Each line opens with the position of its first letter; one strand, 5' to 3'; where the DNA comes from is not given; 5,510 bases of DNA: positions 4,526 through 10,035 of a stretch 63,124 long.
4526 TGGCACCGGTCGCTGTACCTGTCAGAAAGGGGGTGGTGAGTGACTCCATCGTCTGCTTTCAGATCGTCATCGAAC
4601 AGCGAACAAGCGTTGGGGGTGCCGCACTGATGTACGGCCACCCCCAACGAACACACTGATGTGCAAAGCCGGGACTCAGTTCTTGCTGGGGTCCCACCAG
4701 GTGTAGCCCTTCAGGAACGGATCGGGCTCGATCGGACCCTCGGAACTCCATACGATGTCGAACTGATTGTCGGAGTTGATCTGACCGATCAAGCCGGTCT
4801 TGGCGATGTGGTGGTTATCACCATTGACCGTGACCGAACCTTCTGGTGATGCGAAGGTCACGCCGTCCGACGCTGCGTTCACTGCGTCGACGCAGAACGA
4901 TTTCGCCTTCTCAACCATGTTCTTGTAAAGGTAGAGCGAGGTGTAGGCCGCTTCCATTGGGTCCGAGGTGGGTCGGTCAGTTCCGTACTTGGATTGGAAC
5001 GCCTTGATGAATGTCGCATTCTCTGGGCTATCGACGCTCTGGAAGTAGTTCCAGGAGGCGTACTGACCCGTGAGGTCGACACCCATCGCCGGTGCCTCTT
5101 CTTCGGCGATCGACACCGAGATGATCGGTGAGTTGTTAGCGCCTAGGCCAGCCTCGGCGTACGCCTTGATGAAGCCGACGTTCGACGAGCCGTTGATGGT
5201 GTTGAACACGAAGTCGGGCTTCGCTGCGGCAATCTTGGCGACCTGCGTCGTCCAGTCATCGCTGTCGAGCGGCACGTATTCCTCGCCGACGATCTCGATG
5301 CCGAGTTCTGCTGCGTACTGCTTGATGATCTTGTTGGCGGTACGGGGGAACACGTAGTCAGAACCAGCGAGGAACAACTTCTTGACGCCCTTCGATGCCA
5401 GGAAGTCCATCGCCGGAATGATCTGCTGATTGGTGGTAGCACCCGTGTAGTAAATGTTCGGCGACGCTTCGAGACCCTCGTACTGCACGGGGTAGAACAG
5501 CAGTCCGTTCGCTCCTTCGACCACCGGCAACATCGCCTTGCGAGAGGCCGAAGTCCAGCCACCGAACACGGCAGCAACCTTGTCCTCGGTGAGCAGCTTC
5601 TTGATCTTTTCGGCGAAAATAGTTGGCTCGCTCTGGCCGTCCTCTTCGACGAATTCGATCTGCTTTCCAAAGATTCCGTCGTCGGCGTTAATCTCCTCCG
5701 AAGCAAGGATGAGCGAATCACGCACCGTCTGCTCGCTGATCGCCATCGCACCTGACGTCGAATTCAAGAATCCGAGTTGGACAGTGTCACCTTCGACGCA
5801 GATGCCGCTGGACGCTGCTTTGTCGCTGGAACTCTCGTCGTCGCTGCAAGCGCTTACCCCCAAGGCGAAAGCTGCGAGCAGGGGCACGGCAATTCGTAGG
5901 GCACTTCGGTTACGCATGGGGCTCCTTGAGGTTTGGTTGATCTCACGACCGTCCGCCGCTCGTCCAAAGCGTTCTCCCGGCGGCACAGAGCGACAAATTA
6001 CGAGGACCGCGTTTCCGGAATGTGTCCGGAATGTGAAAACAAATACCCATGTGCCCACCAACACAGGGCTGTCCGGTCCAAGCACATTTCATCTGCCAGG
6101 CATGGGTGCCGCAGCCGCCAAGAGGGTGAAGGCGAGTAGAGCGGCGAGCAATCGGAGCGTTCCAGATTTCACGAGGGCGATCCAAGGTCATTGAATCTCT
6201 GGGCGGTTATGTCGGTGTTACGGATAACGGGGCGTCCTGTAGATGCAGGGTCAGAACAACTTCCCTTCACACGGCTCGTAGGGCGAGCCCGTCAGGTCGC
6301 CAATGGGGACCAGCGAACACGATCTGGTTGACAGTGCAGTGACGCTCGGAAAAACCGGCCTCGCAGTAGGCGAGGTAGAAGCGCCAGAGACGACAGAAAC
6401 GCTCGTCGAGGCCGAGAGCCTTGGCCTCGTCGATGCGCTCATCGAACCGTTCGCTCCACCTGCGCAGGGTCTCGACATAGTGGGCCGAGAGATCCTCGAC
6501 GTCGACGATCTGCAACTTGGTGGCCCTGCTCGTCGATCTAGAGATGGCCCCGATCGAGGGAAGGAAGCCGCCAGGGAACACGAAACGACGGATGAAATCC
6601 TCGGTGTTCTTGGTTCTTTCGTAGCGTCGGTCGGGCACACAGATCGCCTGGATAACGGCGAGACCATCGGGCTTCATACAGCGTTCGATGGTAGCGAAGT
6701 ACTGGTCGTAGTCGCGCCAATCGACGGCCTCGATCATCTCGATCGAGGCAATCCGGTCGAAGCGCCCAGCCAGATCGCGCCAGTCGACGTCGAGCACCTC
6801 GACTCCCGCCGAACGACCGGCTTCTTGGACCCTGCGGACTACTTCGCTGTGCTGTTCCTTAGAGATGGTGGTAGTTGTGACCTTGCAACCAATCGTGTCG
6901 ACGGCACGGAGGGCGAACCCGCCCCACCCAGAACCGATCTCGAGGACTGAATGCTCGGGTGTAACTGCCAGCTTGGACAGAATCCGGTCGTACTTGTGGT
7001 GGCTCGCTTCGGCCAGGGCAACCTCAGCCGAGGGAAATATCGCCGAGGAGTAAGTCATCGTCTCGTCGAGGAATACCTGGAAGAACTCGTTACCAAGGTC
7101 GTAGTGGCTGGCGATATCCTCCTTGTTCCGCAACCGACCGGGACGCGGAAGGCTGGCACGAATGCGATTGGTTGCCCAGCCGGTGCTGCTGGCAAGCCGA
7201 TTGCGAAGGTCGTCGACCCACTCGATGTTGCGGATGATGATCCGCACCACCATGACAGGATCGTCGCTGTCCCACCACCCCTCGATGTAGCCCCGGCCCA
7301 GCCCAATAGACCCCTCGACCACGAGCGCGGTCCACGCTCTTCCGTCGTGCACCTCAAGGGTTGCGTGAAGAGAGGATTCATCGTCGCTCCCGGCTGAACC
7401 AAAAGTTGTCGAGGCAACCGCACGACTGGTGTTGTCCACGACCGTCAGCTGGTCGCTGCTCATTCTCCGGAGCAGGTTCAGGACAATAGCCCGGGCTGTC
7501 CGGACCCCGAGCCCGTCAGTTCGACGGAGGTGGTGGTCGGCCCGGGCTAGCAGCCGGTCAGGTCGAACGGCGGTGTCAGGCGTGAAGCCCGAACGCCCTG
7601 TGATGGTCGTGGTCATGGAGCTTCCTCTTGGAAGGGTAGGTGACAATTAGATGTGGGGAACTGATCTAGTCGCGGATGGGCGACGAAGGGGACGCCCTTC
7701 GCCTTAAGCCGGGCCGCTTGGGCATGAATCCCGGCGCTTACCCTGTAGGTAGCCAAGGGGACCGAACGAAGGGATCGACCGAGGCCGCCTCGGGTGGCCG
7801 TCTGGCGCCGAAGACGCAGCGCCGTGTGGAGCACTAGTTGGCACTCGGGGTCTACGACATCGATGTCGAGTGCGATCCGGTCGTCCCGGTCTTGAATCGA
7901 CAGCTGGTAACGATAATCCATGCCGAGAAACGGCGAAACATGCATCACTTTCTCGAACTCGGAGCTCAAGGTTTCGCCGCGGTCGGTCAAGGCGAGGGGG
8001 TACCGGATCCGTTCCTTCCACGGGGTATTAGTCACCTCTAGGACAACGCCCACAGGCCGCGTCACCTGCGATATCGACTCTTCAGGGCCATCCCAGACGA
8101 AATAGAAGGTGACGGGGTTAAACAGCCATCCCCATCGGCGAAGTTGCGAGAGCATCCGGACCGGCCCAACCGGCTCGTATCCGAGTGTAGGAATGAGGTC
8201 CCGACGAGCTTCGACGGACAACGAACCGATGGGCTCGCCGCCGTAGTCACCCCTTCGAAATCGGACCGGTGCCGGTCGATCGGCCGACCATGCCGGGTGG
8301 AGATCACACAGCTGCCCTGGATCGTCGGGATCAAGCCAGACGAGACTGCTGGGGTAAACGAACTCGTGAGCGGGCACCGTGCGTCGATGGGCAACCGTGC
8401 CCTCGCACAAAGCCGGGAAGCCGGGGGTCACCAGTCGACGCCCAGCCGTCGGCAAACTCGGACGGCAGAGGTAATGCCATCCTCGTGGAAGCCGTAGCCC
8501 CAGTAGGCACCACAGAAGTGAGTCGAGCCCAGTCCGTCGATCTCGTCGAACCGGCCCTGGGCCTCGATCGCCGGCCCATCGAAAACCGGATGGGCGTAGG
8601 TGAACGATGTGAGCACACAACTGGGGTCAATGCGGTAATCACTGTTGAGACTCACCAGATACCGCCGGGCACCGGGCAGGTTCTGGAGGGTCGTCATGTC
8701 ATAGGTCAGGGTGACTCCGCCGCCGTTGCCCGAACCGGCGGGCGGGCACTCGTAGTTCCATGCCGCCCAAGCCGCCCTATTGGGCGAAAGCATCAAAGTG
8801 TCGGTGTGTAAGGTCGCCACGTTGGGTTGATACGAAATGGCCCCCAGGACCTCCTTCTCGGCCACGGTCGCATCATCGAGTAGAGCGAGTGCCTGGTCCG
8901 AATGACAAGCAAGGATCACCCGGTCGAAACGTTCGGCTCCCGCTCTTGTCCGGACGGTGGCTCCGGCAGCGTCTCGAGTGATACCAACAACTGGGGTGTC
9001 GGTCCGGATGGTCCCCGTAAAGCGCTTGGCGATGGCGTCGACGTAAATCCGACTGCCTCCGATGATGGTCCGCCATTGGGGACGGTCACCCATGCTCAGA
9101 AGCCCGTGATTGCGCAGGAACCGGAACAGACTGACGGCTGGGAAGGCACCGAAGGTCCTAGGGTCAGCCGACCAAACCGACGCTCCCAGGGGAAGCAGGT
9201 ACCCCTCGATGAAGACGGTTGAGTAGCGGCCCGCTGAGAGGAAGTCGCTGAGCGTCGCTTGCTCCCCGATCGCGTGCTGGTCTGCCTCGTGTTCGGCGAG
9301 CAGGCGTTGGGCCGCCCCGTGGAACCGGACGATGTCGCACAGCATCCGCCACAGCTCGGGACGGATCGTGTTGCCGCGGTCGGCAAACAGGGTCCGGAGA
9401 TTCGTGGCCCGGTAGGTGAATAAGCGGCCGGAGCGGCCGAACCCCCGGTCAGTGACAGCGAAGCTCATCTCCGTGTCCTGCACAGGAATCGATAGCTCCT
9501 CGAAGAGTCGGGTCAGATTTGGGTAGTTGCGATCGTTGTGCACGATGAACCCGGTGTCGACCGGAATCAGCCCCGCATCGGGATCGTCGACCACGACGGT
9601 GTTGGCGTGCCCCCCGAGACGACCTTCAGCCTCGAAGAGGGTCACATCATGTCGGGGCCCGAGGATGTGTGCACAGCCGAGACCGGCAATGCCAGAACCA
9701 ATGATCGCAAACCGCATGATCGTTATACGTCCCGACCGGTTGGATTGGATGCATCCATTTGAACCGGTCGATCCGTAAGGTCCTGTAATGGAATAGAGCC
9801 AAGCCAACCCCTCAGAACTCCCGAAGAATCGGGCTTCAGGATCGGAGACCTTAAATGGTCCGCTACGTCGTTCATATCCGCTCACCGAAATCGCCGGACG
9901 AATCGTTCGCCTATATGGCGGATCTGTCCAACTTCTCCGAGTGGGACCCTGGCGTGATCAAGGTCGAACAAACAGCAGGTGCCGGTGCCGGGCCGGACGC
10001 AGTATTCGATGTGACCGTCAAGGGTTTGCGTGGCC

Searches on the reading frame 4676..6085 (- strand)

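Call 49: search_protein_families(library=pfam, proteins=[window:4676-6085:-], max_evalue=0.00001)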
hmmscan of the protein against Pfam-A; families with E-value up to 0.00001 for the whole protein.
window:4676-6085:- (469 aa): 2 families
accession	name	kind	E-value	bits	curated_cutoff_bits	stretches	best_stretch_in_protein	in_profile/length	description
PF13433.12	Peripla_BP_5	-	1e-134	449.7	27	1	103-459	2-359/363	Periplasmic binding protein domain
PF13458.12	Peripla_BP_6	-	5.1e-83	280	31.7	1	101-439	1-341/343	Periplasmic binding protein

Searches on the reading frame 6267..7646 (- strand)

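Call 49: search_protein_families(library=pfam, proteins=[window:6267-7646:-], max_evalue=0.00001)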
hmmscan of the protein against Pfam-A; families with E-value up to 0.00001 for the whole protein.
window:6267-7646:- (459 aa): 4 families
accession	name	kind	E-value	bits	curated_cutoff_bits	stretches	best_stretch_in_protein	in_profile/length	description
PF02353.26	CMAS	-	6.7e-82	275.3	27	1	173-442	5-273/273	Mycolic acid cyclopropane synthetase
PF13489.12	Methyltransf_23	-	3e-11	43.8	27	1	217-345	7-129/164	Methyltransferase domain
PF13649.12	Methyltransf_25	-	6.3e-11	43.3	27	1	234-328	1-97/97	Methyltransferase domain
PF08241.18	Methyltransf_11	-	3.2e-08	34.5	21.2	1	235-332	1-95/95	Methyltransferase domain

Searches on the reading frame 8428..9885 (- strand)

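Call 49: search_protein_families(library=pfam, proteins=[window:8428-9885:-], max_evalue=0.00001)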
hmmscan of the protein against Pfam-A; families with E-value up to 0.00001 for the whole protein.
window:8428-9885:- (485 aa): 3 families
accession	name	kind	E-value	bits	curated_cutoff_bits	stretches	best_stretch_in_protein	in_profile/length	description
PF01593.30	Amino_oxidase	-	5.4e-24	85.7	19.8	1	66-480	1-441/443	Flavin containing amine oxidoreductase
PF13450.12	NAD_binding_8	-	6.9e-14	52.3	21.9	1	61-131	1-68/68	NAD(P)-binding Rossmann-like domain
PF01266.30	DAO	-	1.8e-07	31.5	27.9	0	59-94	2-38/353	FAD dependent oxidoreductase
